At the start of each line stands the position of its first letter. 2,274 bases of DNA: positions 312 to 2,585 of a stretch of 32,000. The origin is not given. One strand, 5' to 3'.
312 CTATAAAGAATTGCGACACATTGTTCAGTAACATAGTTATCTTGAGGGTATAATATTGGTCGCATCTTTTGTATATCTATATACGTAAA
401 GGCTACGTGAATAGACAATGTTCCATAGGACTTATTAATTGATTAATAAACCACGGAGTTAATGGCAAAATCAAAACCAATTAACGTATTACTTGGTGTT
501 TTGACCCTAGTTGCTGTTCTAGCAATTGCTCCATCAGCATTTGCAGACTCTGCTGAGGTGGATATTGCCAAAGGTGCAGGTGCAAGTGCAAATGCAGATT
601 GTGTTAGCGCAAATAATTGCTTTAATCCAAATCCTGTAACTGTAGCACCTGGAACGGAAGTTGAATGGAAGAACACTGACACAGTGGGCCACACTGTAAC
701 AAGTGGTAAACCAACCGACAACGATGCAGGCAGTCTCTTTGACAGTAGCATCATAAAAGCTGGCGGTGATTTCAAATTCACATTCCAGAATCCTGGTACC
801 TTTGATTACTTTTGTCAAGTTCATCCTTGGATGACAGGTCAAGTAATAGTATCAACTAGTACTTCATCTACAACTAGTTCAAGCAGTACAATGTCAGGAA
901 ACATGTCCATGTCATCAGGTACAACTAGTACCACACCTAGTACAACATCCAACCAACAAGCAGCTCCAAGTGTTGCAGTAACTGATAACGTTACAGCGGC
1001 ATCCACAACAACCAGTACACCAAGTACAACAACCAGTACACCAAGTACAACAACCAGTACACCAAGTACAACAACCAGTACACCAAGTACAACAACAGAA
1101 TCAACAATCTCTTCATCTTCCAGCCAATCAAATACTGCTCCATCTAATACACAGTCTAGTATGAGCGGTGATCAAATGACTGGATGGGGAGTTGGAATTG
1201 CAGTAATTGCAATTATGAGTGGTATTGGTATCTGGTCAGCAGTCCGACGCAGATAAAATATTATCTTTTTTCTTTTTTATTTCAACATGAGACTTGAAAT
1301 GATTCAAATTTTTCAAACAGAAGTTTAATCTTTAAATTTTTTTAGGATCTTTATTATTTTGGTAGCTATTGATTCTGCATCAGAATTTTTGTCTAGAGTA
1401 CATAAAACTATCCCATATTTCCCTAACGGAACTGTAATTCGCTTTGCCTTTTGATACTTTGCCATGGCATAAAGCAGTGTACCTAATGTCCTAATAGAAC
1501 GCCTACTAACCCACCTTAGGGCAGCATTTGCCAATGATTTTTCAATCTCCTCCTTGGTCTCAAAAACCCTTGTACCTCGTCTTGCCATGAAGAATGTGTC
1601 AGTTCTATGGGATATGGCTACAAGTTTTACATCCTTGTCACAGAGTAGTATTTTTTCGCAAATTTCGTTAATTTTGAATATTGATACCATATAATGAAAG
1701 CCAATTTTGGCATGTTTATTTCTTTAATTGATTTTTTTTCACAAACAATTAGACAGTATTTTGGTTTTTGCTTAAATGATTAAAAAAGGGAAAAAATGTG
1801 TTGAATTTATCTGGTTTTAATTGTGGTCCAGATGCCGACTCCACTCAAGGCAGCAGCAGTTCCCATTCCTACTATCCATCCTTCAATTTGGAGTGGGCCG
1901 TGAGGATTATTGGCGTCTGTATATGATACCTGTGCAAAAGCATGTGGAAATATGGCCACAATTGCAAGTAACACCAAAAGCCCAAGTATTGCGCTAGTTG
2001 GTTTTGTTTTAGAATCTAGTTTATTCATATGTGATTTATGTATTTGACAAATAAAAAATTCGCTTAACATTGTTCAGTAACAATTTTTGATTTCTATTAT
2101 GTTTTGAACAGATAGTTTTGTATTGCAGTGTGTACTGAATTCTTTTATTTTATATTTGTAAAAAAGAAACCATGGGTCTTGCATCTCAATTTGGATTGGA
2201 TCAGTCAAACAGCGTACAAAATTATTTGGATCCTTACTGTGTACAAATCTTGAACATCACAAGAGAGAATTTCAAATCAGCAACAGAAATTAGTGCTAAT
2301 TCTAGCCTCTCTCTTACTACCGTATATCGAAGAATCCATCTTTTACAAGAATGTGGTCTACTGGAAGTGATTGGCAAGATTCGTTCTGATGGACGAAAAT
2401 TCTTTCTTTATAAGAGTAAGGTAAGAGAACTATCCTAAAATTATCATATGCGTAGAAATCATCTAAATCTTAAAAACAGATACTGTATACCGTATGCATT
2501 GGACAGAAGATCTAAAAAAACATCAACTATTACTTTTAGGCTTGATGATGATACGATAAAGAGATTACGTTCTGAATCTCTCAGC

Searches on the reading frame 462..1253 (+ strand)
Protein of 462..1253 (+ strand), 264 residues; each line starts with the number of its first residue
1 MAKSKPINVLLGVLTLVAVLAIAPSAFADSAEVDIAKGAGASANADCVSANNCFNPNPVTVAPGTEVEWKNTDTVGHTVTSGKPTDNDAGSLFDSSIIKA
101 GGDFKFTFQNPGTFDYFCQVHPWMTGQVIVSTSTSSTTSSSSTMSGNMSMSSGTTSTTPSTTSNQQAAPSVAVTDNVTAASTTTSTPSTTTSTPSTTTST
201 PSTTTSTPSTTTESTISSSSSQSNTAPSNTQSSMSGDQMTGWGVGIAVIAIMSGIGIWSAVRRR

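Call 99: search_protein_families(library=pfam, proteins=[window:462-1253:+], max_evalue=0.01)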
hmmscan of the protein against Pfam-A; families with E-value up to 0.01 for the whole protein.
window:462-1253:+ (264 aa): 2 families
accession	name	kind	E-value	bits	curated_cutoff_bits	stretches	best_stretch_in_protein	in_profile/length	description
PF00127.26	Copper-bind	-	2.6e-10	41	21.2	1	53-130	13-98/99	Copper binding proteins, plastocyanin/azurin family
PF13473.12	Cupredoxin_1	-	1.7e-08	34.8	27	1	27-130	16-104/104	Cupredoxin-like domain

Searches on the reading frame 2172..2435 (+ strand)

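Call 99: search_protein_families(library=pfam, proteins=[window:2172-2435:+], max_evalue=0.01)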
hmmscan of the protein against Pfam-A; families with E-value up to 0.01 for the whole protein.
window:2172-2435:+ (88 aa): 5 families
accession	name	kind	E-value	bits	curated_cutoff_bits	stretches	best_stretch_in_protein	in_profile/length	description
PF09339.16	HTH_IclR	-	6.1e-06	26.4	22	1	36-65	20-49/52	IclR helix-turn-helix domain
PF08279.18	HTH_11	-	8.3e-05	22.8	25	1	24-68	6-48/55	HTH domain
PF01475.25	FUR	-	0.00049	20.7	23.1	1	34-68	24-63/121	Ferric uptake regulator family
PF13730.12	HTH_36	-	0.001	19.3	25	1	36-64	27-55/55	Helix-turn-helix domain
PF12840.13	HTH_20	-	0.002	18.5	27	1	20-67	3-51/51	Helix-turn-helix domain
